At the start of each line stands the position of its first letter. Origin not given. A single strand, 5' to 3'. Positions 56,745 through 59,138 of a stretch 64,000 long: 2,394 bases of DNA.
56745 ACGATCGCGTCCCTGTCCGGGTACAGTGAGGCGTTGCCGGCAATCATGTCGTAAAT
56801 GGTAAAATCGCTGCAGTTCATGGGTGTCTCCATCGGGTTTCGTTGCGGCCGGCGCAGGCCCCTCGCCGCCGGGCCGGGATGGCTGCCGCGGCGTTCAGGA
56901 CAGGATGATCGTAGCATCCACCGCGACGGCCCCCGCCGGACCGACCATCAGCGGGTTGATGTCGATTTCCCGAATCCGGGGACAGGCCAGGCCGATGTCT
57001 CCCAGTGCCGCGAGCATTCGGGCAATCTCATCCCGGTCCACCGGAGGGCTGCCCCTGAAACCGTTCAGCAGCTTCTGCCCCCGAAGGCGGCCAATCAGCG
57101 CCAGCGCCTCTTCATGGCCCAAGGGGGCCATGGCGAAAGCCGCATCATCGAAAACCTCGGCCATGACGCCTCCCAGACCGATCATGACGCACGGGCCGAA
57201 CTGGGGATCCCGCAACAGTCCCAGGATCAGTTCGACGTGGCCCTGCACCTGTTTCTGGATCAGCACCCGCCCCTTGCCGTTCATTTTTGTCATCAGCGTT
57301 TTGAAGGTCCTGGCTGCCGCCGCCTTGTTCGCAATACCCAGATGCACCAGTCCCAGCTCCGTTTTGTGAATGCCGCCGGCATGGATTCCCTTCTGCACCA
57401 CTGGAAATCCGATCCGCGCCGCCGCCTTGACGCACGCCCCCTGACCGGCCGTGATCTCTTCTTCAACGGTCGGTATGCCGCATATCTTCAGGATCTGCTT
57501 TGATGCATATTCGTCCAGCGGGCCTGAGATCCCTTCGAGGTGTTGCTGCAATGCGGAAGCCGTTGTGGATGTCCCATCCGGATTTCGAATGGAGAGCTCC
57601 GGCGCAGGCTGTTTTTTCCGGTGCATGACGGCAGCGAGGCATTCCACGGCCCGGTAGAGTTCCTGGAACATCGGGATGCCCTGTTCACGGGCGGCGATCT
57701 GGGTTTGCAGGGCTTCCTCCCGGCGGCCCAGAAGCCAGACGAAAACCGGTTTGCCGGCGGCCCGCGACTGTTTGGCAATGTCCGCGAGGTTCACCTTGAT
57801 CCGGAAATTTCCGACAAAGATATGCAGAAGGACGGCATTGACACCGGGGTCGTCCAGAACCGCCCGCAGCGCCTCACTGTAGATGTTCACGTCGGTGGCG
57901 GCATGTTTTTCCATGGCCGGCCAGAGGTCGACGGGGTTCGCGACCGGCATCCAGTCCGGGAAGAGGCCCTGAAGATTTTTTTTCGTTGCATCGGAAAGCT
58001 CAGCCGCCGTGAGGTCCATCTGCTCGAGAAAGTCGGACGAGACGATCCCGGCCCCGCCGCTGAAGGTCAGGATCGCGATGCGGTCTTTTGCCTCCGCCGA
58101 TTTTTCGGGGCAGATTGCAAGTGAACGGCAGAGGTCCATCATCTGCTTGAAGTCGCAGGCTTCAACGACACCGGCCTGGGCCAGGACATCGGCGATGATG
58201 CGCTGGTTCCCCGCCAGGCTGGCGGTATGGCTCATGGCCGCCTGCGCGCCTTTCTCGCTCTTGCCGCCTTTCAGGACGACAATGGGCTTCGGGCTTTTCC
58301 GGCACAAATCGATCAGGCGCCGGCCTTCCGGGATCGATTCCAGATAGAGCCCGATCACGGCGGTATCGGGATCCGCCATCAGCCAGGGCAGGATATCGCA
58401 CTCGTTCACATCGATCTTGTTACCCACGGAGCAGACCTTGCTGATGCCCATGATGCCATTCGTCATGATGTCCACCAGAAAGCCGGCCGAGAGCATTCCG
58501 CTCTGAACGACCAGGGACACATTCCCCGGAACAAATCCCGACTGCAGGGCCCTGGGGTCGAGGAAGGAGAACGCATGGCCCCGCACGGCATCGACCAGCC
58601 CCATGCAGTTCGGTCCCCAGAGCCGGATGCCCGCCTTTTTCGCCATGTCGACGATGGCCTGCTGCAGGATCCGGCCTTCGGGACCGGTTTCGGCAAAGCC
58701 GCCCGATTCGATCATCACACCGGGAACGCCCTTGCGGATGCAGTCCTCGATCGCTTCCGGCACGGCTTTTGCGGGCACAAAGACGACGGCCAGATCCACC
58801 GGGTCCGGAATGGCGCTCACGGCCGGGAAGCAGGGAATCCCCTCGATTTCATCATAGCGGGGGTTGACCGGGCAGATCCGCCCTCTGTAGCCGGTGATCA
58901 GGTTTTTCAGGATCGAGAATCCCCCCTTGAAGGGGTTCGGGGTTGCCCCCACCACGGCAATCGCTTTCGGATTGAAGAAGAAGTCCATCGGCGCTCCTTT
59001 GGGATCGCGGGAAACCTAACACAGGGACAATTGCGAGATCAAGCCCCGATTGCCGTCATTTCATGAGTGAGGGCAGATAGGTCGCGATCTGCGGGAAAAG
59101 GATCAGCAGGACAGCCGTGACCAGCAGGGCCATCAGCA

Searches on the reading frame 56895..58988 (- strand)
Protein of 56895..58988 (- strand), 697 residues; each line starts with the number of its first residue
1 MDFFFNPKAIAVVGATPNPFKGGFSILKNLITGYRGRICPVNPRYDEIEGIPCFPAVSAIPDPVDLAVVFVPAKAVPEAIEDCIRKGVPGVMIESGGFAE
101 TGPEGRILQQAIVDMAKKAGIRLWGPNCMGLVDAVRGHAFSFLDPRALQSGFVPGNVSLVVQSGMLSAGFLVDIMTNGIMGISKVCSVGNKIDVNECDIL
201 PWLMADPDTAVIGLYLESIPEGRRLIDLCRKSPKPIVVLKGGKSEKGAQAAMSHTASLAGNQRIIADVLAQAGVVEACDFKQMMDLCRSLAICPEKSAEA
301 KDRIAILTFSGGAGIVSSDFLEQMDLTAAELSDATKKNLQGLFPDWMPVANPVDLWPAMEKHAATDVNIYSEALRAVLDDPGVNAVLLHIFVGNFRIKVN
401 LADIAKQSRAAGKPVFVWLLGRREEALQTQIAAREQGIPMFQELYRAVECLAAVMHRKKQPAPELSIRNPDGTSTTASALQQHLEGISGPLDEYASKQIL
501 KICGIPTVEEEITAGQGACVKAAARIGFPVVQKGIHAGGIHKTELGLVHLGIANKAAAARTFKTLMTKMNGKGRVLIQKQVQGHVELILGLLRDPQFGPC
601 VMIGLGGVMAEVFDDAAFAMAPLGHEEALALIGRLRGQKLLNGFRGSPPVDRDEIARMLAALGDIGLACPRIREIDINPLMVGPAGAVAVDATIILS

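Call 89: search_protein_families(library=pfam, max_evalue=0.00001, proteins=[window:56895-58988:-])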
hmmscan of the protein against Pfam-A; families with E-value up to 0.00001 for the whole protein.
window:56895-58988:- (697 aa): 4 families
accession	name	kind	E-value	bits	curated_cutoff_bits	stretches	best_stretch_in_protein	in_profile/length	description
PF13549.11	ATP-grasp_5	-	4.7e-57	193.3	27.6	1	490-696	9-221/221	ATP-grasp domain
PF13607.11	Succ_CoA_lig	-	1.5e-44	151.5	27.4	1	154-289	1-137/138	Succinyl-CoA ligase like flavodoxin domain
PF13380.12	CoA_binding_2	-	7.5e-29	101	22.8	1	8-131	1-113/116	CoA binding domain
PF02629.25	CoA_binding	-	1.1e-14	55.4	22.3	1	7-93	3-93/97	CoA binding domain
